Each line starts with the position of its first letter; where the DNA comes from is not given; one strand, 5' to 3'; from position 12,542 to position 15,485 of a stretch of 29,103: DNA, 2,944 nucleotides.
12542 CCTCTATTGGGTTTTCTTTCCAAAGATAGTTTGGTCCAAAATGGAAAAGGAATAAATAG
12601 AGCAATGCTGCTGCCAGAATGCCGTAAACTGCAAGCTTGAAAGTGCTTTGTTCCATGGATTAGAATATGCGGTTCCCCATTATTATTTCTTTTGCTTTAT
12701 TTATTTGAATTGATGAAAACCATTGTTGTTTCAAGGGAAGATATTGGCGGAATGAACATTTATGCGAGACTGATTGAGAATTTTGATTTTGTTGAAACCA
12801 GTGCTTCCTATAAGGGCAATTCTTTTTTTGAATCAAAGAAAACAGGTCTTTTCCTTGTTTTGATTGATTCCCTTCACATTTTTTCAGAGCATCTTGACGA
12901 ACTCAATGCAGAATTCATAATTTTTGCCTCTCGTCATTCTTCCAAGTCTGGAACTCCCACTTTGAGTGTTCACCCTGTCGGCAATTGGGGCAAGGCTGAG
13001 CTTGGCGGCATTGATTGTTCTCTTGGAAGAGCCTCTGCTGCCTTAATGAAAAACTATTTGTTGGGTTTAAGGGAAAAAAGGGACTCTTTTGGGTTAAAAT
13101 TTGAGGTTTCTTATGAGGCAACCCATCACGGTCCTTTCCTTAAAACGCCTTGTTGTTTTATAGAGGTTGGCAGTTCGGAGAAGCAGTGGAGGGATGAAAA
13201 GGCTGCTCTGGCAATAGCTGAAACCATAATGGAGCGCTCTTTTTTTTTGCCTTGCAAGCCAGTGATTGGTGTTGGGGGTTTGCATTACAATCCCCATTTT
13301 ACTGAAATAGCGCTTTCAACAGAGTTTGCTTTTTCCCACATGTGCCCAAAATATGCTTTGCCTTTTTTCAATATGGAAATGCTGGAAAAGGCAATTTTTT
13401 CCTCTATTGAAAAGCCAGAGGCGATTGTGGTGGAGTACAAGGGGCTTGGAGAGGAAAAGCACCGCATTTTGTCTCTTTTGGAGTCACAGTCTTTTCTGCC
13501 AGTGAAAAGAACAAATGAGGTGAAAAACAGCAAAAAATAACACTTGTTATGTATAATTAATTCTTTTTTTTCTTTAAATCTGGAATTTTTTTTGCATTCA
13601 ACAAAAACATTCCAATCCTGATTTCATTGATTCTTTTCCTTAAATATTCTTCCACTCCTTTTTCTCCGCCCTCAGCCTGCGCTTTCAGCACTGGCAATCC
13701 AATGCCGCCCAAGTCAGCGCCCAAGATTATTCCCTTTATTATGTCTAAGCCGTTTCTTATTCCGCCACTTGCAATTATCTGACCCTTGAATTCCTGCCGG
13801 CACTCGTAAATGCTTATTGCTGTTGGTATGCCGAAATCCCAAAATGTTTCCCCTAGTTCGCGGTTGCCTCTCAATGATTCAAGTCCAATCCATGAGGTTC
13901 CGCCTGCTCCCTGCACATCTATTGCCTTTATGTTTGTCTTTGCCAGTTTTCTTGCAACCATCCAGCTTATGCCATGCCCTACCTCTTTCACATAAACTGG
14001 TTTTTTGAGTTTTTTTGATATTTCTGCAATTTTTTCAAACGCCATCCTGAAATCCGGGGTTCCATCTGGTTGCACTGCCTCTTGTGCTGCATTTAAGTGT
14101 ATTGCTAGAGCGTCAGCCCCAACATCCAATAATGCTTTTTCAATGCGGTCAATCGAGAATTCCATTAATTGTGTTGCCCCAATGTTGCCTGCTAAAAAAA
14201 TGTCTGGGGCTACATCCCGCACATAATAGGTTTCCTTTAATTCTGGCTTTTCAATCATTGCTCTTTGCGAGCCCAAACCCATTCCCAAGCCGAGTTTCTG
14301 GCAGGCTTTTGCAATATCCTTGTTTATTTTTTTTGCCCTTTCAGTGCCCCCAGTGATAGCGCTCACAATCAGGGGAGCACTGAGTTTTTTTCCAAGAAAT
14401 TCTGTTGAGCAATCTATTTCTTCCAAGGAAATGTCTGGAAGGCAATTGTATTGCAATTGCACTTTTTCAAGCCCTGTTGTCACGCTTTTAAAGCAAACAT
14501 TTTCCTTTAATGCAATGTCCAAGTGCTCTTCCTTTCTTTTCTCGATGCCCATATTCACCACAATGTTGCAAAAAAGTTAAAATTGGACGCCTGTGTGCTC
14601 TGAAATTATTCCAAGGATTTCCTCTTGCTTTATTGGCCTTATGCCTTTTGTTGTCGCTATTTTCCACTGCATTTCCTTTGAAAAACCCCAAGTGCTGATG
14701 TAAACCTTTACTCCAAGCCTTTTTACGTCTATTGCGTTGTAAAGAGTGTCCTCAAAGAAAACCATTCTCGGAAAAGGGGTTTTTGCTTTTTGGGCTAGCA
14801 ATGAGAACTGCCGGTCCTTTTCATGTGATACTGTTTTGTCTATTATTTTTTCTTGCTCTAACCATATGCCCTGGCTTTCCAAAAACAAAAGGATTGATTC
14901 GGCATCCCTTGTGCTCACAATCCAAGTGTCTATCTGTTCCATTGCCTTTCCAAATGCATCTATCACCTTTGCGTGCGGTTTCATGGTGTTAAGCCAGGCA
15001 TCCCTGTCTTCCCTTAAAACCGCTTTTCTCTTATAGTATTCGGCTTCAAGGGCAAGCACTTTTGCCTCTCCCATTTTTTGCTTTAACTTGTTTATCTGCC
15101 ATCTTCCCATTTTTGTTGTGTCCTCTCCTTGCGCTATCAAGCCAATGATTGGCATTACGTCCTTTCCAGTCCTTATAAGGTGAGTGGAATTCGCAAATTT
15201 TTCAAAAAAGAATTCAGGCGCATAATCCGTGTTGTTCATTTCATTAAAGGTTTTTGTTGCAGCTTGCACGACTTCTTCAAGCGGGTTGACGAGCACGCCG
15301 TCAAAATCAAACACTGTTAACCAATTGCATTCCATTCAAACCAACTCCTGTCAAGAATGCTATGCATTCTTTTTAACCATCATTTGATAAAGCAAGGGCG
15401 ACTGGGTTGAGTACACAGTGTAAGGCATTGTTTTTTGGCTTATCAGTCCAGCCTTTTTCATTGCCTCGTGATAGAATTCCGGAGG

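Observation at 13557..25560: Complete archaeal-type mevalonate pathway in one 12-kb, 14-gene, translationally coupled array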

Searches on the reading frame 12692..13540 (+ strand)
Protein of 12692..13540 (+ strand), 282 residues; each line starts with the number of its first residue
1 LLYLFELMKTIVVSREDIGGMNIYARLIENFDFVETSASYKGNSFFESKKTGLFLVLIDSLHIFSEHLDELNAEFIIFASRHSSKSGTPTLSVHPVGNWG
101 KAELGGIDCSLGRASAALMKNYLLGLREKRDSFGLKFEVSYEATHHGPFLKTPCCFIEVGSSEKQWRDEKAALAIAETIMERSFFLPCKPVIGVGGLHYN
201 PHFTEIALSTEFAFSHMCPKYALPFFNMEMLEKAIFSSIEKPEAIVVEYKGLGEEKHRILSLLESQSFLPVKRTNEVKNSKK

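Call 5: search_protein_families(library=pfam, proteins=[window:12692-13540:+], max_evalue=0.01)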
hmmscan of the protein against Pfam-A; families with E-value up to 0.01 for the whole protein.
window:12692-13540:+ (282 aa): 1 family
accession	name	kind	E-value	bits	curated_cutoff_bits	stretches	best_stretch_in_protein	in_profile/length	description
PF04414.18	tRNA_deacylase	-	5.4e-60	202.9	33.6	1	72-267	4-201/205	D-aminoacyl-tRNA deacylase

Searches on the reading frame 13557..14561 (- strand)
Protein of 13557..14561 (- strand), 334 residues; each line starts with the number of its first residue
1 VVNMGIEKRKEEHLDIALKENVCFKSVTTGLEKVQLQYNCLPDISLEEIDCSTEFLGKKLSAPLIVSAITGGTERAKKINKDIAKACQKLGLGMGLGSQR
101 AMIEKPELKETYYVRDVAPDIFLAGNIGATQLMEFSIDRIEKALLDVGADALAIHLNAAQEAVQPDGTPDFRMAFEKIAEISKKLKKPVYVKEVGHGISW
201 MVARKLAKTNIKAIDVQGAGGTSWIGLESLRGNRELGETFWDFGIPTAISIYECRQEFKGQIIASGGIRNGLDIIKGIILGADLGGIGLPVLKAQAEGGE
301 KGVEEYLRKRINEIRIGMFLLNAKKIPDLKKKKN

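Call 5: search_protein_families(library=pfam, proteins=[window:13557-14561:-], max_evalue=0.01)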
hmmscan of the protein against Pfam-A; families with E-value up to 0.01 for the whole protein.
window:13557-14561:- (334 aa): 3 families
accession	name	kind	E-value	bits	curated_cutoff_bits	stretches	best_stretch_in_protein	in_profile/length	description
PF01070.24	FMN_dh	-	2.9e-28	99.4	24.9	2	170-331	202-345/350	FMN-dependent dehydrogenase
PF01645.23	Glu_synthase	-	4.5e-06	26.5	20.4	1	170-292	190-308/369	Conserved region in glutamate synthase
PF00478.31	IMPDH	-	0.00071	19.1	25.6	1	242-285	187-233/345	IMP dehydrogenase / GMP reductase domain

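Call 7: search_protein_families(library=ncbifam, proteins=[window:13557-14561:-], max_evalue=0.001)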
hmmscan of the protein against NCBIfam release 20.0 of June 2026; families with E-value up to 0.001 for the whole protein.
window:13557-14561:- (334 aa): 6 families
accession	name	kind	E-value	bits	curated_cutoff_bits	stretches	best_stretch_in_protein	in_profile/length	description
TIGR02151.1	IPP_isom_2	equivalog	6.2e-114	380.4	281.3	1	8-333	1-333/338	type 2 isopentenyl-diphosphate Delta-isomerase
NF008398.0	PRK11197.1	subfamily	1.9e-14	53.2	376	1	261-331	302-372/381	L-lactate dehydrogenase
NF033901.1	L_lactate_LldD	exception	1.1e-11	44.4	550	1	261-331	302-372/377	FMN-dependent L-lactate dehydrogenase LldD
TIGR02708.1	L_lactate_ox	equivalog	2.6e-10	39.9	645.5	1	218-331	249-355/367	L-lactate oxidase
TIGR03966.1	actino_HemFlav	equivalog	3.9e-08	32.4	470.85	1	261-329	304-372/385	pre-mycofactocin synthase MftD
NF005741.0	PRK07565.1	subfamily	3.1e-05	23.2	303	0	146-288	126-269/335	dihydroorotate dehydrogenase-like protein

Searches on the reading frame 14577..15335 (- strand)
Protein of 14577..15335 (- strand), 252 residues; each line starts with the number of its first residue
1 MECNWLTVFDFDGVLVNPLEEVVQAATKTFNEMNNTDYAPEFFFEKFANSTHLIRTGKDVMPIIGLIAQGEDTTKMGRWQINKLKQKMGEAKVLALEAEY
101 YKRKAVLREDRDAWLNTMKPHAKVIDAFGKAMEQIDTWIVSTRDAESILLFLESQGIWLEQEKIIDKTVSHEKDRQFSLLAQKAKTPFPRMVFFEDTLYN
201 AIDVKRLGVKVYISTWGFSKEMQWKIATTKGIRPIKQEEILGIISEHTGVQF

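Call 5: search_protein_families(library=pfam, proteins=[window:14577-15335:-], max_evalue=0.01)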
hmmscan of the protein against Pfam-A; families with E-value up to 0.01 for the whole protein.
window:14577-15335:- (252 aa): 3 families
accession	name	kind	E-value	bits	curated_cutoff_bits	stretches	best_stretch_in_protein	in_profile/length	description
PF00702.32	Hydrolase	-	2.7e-06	28.4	26.4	1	8-199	5-182/191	haloacid dehalogenase-like hydrolase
PF13419.12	HAD_2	-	6.9e-06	26.7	23.8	1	8-211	2-175/178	Haloacid dehalogenase-like hydrolase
PF12689.13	Acid_PPase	-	1.7e-05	25.1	27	1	169-221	105-157/169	Acid Phosphatase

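Call 7: search_protein_families(library=ncbifam, proteins=[window:14577-15335:-], max_evalue=0.001)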
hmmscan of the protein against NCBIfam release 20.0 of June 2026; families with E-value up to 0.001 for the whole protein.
window:14577-15335:- (252 aa): 1 family
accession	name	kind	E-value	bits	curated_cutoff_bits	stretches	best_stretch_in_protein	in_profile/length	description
TIGR01509.1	HAD-SF-IA-v3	subfamily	0.00015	22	29.4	0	107-212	52-152/154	HAD-IA family hydrolase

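Call 20: find_homologous_proteins(query=window:14577-15335:-, max_evalue=0.001)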
Query window:14577-15335:- (252 aa): 14 proteins with E <= 0.001 among 327 candidates.
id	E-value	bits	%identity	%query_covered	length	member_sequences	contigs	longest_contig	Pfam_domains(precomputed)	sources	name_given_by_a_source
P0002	3.5e-165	566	100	100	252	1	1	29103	PF13419.13,PF12689.14,PF00702.33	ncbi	ncbi:MAG: HAD family hydrolase [Candidatus Diapherotrites archaeon]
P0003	4.3e-137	474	83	100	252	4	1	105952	PF12689.14,PF00702.33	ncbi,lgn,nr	ncbi:MAG: HAD hydrolase-like protein [Candidatus Diapherotrites archaeon]|nr:HAD hydrolase-like prot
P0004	1.7e-96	341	61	99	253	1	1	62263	PF13419.13,PF12689.14,PF00702.33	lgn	-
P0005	7.2e-90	319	59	99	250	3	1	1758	PF13419.13,PF12689.14,PF00702.33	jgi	-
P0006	7.1e-89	316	60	98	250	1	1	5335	PF12689.14,PF00702.33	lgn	-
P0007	2.4e-87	311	58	99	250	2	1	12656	PF13419.13,PF12689.14,PF00702.33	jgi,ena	-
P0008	1.3e-85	305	56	99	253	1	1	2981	PF13419.13,PF12689.14,PF00702.33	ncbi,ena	-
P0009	1.4e-85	305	57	98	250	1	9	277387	PF12689.14,PF00702.33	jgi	-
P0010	1.0e-84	302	55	100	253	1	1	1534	PF13419.13,PF12689.14,PF00702.33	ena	-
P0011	2.5e-84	301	55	99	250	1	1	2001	PF12689.14,PF00702.33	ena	-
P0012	5.7e-84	300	56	99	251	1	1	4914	PF13419.13,PF12689.14,PF00702.33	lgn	-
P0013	1.3e-78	282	54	98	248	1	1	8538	PF13419.13,PF12689.14,PF00702.33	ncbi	-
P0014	1.1e-76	276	53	98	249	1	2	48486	PF13419.13,PF12689.14,PF00702.33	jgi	-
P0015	4.2e-10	58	24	94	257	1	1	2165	PF13419.13,PF00702.33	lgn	-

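Call 21: find_encoding_contigs(protein=P0009, flank=10000, max_places=3)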
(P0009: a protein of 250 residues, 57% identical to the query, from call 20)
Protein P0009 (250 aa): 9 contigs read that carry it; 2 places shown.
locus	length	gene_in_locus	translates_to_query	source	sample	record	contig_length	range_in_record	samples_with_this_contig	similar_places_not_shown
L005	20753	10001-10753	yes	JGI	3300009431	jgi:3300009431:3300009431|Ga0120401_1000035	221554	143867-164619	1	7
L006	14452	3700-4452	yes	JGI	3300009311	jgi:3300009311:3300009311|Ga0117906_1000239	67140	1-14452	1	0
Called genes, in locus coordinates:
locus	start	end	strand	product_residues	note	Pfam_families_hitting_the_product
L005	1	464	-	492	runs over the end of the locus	PF02511:Thy1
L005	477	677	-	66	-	-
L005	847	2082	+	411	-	PF00368:HMG-CoA_red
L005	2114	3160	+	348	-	PF08540:HMG_CoA_synt_C (faint), PF08541:ACP_syn_III_C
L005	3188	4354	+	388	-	PF00108:Thiolase_N, PF00109:ketoacyl-synt (weak), PF22691:Thiolase_C_1, PF02803:Thiolase_C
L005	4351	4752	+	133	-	PF12172:zf-ChsH2 (weak), PF01796:OB_ChsH2_C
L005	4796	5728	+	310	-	PF22700:MVD-like_N (weak), PF00288:GHMP_kinases_N, PF08544:GHMP_kinases_C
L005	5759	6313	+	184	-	PF02441:Flavoprotein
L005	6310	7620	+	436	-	PF20695:UbiD_N, PF01977:UbiD, PF20696:UbiD_C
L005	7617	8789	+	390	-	PF04412:AcnX, PF28403:AcnX_2nd, PF28406:AcnX_3rd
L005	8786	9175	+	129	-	PF01989:AcnX_swivel_put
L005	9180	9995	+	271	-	PF00696:AA_kinase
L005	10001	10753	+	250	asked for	PF00702:Hydrolase (weak), PF12689:Acid_PPase (weak)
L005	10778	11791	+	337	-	PF01070:FMN_dh (weak), PF01645:Glu_synthase (faint), PF01070:FMN_dh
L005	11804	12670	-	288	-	PF04414:tRNA_deacylase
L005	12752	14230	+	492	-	-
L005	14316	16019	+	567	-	-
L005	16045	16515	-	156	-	-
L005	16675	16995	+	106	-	-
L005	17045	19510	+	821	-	-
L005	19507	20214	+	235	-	-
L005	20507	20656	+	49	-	-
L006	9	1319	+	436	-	PF20695:UbiD_N, PF01977:UbiD, PF20696:UbiD_C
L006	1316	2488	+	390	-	PF04412:AcnX, PF28403:AcnX_2nd, PF28406:AcnX_3rd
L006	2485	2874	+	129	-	PF01989:AcnX_swivel_put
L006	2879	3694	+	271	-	PF00696:AA_kinase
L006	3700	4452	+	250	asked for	PF00702:Hydrolase (weak), PF12689:Acid_PPase (weak)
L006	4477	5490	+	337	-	PF01070:FMN_dh (weak), PF01645:Glu_synthase (faint), PF01070:FMN_dh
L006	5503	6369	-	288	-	PF04414:tRNA_deacylase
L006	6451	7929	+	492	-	-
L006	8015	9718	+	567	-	-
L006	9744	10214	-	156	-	-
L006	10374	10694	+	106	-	-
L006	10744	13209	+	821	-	-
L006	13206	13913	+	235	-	-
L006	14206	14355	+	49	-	-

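Call 22: find_encoding_contigs(protein=P0004, flank=10000, max_places=2)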
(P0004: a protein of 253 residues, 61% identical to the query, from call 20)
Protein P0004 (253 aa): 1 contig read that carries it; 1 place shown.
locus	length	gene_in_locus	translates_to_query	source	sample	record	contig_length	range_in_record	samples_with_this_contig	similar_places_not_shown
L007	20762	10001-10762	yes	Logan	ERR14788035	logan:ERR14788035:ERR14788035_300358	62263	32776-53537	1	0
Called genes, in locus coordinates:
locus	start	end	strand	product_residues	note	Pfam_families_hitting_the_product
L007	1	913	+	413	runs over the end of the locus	PF00368:HMG-CoA_red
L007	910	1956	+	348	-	PF08540:HMG_CoA_synt_C (faint), PF08541:ACP_syn_III_C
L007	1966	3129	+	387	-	PF00108:Thiolase_N, PF00109:ketoacyl-synt (faint), PF22691:Thiolase_C_1, PF02803:Thiolase_C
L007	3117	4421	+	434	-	PF14528:LAGLIDADG_3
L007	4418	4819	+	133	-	PF12172:zf-ChsH2 (weak), PF01796:OB_ChsH2_C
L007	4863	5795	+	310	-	PF22700:MVD-like_N (weak), PF00288:GHMP_kinases_N, PF08544:GHMP_kinases_C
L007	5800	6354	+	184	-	PF02441:Flavoprotein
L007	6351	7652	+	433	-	PF20695:UbiD_N, PF01977:UbiD, PF20696:UbiD_C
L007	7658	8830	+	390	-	PF04412:AcnX, PF28403:AcnX_2nd, PF28406:AcnX_3rd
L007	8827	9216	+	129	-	PF01989:AcnX_swivel_put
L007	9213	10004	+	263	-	PF00696:AA_kinase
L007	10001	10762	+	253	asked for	PF00702:Hydrolase (weak), PF13419:HAD_2 (faint), PF12689:Acid_PPase (weak)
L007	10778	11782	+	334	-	PF01070:FMN_dh, PF01645:Glu_synthase (weak)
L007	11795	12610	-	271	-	PF04414:tRNA_deacylase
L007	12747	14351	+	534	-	PF00801:PKD, PF18911:PKD_4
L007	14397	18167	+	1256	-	-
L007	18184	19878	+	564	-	-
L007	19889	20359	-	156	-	-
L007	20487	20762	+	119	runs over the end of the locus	-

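Call 23: find_encoding_contigs(protein=P0014, flank=10000, max_places=2)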
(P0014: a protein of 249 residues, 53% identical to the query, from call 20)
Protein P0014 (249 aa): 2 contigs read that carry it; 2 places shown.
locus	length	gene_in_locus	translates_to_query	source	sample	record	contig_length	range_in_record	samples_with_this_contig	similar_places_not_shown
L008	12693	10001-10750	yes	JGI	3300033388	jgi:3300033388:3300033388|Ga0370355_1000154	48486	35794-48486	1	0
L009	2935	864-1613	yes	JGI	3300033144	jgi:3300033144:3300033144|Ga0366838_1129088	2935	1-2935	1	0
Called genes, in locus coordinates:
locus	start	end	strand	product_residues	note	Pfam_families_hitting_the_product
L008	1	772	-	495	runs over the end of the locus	PF02511:Thy1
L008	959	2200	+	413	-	PF00368:HMG-CoA_red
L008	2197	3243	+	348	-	PF08541:ACP_syn_III_C (faint)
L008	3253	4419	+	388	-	PF00108:Thiolase_N, PF00109:ketoacyl-synt (weak), PF22691:Thiolase_C_1, PF02803:Thiolase_C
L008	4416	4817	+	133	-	PF12172:zf-ChsH2, PF01796:OB_ChsH2_C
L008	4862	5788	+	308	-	PF22700:MVD-like_N (weak), PF00288:GHMP_kinases_N, PF08544:GHMP_kinases_C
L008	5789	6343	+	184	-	PF02441:Flavoprotein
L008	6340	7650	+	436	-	PF20695:UbiD_N, PF01977:UbiD, PF20696:UbiD_C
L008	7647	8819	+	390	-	PF04412:AcnX, PF28403:AcnX_2nd, PF28406:AcnX_3rd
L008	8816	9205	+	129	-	PF01989:AcnX_swivel_put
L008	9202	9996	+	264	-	PF00696:AA_kinase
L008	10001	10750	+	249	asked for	PF00702:Hydrolase (weak), PF13419:HAD_2 (faint), PF12689:Acid_PPase (weak)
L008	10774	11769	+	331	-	PF01070:FMN_dh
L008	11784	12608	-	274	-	PF04414:tRNA_deacylase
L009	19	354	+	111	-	PF00696:AA_kinase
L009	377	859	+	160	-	PF00696:AA_kinase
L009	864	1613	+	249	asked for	PF00702:Hydrolase (weak), PF13419:HAD_2 (faint), PF12689:Acid_PPase (weak)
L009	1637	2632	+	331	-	PF01070:FMN_dh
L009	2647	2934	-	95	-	?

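Call 52: search_solved_structures(query=window:14577-15335:-, max_evalue=1)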
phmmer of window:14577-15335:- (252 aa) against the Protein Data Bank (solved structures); distinct sequences matched with E-value up to 1: 6.
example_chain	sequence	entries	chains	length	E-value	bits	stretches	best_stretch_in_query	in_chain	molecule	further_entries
2wm8_A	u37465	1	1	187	0.002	21.1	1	173-211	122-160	MAGNESIUM-DEPENDENT PHOSPHATASE 1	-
1u7o_A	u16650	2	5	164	0.0023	20.9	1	172-212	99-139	magnesium-dependent phosphatase-1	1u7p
8fby_A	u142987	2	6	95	0.13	15.3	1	83-134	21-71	Plasmalemma vesicle-associated protein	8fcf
2yy6_A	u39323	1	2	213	0.61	13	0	7-43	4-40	phosphoglycolate phosphatase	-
2nyv_A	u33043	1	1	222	0.62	13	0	7-43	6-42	Phosphoglycolate phosphatase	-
2z07_A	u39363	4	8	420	0.82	12.6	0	171-218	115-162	Putative uncharacterized protein TTHA0978 | Uncharacterized protein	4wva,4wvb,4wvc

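Call 99: search_solved_structures(query=A7, max_evalue=0.01)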
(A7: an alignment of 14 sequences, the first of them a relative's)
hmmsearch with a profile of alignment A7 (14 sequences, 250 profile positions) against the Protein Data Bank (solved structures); distinct sequences matched with E-value up to 0.01: 3.
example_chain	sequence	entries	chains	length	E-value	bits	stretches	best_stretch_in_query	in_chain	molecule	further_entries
1u7o_A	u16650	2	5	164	7.3e-06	28.9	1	168-210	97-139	magnesium-dependent phosphatase-1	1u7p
2wm8_A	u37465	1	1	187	8.8e-06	28.6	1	170-209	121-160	MAGNESIUM-DEPENDENT PHOSPHATASE 1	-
2ah5_A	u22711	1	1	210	2.1e-05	27.4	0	119-220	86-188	COG0546: Predicted phosphatases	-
